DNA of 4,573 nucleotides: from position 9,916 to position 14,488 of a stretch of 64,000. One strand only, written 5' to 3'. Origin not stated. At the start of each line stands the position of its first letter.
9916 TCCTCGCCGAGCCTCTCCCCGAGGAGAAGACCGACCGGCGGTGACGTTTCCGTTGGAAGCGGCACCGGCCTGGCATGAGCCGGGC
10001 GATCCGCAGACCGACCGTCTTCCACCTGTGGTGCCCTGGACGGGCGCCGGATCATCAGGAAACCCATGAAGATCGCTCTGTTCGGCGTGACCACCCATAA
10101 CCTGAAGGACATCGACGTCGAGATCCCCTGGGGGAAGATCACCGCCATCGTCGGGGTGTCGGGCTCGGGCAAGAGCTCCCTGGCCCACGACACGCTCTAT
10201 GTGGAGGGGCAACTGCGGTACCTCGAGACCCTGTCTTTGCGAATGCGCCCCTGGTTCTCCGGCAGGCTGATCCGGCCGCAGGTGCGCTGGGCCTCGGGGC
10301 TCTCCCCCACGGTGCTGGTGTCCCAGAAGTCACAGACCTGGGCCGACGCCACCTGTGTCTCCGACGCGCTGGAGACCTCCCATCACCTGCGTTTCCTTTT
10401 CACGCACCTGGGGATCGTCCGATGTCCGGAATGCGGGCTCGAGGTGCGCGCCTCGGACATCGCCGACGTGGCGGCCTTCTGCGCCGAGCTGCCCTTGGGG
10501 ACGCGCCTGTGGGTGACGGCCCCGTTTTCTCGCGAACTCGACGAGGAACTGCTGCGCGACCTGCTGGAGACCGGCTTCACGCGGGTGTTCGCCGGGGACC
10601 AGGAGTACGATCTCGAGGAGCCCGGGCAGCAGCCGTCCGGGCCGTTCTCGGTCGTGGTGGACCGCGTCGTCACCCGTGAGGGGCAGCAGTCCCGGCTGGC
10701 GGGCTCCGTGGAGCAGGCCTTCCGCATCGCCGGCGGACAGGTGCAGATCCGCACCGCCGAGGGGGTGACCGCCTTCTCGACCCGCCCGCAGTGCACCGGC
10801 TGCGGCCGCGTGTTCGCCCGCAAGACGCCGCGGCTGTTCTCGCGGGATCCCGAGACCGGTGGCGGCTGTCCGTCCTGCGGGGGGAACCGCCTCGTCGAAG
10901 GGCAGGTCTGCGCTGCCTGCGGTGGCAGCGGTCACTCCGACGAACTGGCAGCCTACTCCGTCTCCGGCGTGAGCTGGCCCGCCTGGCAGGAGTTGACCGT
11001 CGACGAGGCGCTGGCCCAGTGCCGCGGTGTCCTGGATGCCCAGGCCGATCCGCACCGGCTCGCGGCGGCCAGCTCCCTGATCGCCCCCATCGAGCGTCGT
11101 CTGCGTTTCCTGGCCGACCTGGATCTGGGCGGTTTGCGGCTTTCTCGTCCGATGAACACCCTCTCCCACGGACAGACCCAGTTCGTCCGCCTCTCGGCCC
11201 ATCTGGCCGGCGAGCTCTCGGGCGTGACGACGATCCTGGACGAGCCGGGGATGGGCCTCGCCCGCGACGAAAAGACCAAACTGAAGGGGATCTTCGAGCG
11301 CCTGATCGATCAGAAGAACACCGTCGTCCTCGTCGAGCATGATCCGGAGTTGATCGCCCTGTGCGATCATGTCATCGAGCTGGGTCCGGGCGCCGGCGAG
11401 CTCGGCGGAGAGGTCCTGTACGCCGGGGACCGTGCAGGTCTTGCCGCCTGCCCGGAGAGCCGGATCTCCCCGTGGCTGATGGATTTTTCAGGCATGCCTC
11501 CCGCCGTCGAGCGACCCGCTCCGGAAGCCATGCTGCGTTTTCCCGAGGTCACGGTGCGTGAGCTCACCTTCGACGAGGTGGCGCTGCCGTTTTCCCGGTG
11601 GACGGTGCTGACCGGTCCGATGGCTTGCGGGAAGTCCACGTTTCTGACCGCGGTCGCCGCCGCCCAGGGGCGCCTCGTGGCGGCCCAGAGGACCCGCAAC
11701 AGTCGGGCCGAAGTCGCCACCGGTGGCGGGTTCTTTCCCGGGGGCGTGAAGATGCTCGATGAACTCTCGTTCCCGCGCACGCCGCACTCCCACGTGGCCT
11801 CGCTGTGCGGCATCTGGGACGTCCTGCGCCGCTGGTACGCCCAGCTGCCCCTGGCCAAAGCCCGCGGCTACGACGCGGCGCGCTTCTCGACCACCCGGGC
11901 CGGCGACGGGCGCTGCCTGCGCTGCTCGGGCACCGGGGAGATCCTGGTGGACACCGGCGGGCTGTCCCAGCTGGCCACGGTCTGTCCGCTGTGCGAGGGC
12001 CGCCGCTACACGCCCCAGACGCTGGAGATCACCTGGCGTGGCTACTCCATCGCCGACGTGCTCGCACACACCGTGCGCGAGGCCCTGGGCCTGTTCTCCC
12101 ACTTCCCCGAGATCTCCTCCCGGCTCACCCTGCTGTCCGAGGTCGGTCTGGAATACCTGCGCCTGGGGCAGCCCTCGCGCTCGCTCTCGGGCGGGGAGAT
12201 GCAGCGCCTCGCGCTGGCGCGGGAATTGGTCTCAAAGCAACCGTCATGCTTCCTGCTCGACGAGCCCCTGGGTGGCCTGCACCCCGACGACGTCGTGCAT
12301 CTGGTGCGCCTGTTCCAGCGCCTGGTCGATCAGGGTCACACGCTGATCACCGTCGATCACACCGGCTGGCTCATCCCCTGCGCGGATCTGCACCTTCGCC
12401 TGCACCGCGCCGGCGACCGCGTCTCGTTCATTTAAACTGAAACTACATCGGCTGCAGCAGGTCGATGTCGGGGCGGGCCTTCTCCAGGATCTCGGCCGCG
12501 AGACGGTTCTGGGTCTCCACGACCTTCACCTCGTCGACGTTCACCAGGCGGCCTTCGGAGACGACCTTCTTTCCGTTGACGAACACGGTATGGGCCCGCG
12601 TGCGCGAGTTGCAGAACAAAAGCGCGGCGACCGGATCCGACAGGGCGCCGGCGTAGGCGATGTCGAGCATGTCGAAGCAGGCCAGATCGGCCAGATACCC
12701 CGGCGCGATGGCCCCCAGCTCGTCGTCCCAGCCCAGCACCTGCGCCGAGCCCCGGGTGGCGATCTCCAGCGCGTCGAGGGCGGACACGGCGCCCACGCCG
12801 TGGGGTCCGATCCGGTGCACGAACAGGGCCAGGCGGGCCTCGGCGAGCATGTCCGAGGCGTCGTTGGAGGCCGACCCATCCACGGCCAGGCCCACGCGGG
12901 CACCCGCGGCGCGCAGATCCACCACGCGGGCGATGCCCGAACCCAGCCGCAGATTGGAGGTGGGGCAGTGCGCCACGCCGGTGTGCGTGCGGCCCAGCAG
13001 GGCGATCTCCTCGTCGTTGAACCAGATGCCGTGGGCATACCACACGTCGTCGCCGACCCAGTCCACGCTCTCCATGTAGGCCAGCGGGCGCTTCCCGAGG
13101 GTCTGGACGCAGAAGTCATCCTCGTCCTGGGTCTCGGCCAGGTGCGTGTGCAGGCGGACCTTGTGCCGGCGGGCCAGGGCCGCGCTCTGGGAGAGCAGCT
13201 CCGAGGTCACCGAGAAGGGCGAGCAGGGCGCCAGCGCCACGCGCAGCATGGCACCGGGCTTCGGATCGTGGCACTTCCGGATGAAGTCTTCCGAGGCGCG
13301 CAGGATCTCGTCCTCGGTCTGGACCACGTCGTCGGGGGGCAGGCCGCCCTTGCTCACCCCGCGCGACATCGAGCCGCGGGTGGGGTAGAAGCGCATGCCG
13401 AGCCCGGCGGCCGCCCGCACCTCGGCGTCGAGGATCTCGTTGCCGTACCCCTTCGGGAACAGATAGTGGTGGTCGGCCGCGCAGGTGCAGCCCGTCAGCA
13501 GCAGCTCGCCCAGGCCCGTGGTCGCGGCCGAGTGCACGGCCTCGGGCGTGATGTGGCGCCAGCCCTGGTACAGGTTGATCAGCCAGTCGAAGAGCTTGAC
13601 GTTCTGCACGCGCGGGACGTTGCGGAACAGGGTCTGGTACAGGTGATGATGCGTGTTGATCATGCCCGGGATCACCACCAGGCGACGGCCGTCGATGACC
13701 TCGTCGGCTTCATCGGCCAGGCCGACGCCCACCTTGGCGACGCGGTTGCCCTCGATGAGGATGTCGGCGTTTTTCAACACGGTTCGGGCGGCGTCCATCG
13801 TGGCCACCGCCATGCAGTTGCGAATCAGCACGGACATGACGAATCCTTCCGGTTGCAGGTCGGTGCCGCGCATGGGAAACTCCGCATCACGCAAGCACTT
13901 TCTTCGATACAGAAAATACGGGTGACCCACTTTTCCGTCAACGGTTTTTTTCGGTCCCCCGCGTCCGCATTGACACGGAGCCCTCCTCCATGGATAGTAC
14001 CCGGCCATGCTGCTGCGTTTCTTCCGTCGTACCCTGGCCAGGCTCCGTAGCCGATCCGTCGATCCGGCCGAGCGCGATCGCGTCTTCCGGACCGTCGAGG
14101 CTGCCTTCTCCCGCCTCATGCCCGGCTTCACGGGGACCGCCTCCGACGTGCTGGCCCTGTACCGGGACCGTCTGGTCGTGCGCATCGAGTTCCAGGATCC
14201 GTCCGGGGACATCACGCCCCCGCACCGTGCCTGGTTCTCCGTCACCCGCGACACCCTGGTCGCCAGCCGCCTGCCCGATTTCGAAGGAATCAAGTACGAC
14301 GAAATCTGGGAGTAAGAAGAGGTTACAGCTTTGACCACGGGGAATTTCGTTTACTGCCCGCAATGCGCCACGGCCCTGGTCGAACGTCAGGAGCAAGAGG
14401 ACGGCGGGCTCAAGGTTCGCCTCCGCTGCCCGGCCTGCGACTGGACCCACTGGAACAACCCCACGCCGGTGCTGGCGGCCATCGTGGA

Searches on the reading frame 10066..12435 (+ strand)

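Call 72: search_protein_families(library=pfam, proteins=[window:10066-12435:+], max_evalue=0.00001)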
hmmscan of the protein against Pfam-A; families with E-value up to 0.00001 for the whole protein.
window:10066-12435:+ (789 aa): 3 families
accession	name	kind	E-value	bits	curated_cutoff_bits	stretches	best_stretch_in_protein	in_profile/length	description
PF00005.33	ABC_tran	-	1.5e-17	64.9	25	0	687-735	89-136/137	ABC transporter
PF17760.6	UvrA_inter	-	3.7e-12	46.5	23.3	1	135-231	6-108/109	UvrA interaction domain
PF13555.12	AAA_29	-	2.2e-07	30.9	27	0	501-532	11-44/61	P-loop containing region of AAA domain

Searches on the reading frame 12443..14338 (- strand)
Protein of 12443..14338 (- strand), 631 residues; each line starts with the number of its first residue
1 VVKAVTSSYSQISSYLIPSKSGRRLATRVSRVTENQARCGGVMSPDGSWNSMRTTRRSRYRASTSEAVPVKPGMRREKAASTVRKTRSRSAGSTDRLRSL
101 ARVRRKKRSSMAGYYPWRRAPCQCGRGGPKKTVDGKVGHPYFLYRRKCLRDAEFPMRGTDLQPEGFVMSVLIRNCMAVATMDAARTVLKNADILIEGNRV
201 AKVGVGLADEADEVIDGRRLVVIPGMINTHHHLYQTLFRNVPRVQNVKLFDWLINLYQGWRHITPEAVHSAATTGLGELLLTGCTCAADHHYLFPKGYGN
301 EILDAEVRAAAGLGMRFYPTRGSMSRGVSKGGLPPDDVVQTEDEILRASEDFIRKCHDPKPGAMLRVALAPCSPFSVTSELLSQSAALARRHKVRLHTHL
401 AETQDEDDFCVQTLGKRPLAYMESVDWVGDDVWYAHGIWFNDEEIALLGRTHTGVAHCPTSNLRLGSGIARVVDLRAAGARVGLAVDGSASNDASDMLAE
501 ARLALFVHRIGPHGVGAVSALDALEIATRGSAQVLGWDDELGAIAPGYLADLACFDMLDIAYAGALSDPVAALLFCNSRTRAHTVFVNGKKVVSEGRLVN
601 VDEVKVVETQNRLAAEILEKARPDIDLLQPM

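Call 72: search_protein_families(library=pfam, proteins=[window:12443-14338:-], max_evalue=0.00001)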
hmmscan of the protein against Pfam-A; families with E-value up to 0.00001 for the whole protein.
window:12443-14338:- (631 aa): 2 families
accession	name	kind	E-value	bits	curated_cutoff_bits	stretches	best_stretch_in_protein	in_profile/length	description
PF01979.26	Amidohydro_1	-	3.7e-58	197.9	25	1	221-592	1-345/345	Amidohydrolase family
PF07969.17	Amidohydro_3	-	2.5e-08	34.3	29.7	1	378-561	260-446/472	Amidohydrolase family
